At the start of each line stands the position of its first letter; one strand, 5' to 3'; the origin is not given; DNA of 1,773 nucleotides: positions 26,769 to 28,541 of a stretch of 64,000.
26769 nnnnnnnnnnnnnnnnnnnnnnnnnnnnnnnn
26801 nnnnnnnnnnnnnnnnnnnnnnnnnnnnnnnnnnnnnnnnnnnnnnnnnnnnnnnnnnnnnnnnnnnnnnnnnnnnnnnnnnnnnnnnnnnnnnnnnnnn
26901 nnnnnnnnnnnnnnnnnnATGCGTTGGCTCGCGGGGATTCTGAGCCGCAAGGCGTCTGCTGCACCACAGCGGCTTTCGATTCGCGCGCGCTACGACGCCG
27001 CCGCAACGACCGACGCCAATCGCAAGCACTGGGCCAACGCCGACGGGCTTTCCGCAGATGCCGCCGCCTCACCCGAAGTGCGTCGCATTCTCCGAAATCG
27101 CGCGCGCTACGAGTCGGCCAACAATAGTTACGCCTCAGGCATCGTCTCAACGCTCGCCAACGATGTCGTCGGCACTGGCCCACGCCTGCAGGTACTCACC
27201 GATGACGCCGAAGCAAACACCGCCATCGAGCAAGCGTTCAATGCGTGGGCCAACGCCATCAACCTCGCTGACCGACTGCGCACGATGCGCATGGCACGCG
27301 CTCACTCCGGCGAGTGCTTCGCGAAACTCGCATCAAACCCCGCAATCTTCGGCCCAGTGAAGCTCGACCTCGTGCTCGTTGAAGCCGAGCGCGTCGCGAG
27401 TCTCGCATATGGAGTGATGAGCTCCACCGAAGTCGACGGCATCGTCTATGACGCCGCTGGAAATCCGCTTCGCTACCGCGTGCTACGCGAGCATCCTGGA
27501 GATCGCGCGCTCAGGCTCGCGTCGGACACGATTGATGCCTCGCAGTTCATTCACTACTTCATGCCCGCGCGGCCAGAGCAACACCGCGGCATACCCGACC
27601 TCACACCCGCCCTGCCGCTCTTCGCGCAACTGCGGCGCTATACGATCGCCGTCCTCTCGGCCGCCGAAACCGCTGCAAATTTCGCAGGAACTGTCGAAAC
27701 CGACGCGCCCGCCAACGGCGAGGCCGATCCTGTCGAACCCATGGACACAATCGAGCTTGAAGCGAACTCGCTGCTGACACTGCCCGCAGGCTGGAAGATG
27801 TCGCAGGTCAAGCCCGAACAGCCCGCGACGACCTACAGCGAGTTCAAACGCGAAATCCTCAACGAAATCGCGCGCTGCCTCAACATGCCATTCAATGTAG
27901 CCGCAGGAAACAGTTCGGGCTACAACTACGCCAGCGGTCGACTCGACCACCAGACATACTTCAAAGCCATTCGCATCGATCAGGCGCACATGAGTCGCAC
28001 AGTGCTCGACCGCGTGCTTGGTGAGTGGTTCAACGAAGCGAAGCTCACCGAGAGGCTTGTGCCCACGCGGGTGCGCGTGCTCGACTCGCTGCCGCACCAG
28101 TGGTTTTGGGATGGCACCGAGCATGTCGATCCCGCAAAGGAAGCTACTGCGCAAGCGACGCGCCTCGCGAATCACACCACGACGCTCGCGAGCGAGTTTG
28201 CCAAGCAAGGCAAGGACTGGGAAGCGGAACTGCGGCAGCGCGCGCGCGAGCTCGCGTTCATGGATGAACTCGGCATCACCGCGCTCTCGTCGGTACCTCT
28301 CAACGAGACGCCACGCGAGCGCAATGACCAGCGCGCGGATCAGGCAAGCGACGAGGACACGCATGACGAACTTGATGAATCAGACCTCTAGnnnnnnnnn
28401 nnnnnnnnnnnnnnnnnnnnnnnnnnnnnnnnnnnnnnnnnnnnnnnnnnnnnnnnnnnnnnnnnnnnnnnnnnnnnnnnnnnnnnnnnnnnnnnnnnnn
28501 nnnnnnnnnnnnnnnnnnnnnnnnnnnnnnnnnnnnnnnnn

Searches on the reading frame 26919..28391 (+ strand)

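Call 84: search_protein_families(library=pfam, proteins=[window:26919-28391:+], max_evalue=0.001)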
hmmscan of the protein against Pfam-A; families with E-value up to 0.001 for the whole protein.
window:26919-28391:+ (490 aa): 2 families
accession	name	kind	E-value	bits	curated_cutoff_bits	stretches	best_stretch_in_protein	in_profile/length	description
PF05136.18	Phage_portal_2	-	4.7e-59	200.8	32.9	1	38-353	7-352/354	Phage portal protein, lambda family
PF06381.16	Phage_portal_3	-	0.001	18.3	33.8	0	307-368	254-315/357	Phage portal protein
